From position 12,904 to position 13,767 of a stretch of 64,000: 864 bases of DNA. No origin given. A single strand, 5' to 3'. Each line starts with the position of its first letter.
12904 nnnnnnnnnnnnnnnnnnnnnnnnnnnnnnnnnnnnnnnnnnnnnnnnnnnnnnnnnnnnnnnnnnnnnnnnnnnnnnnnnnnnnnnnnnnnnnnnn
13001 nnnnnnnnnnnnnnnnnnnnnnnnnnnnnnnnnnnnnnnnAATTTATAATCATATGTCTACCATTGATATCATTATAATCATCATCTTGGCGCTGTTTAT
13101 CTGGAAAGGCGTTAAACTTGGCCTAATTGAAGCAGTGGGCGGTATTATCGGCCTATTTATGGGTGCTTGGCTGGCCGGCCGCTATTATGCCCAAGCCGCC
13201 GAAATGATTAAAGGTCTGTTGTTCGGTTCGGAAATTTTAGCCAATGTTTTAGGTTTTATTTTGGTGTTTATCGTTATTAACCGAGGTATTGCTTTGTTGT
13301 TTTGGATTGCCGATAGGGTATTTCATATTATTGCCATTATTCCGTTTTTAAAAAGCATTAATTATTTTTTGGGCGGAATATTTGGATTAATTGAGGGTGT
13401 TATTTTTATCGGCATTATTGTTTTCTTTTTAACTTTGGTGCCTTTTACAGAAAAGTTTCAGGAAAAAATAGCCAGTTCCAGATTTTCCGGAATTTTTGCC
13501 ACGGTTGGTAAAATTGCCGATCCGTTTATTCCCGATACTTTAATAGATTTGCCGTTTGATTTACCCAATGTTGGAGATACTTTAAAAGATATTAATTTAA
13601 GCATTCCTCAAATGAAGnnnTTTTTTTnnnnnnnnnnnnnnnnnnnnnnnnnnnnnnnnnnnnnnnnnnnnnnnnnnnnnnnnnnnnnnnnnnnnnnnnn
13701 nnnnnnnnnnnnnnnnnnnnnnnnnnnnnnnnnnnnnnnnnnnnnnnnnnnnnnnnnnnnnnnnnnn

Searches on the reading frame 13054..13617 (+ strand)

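Call 47: search_protein_families(library=pfam, proteins=[window:13054-13617:+], max_evalue=0.01)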
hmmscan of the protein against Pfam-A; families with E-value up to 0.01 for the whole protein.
window:13054-13617:+ (188 aa): 1 family
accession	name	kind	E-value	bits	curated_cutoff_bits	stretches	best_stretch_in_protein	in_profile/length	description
PF02674.22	Colicin_V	-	1.6e-22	80.5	29.3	1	4-150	1-141/144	Colicin V production protein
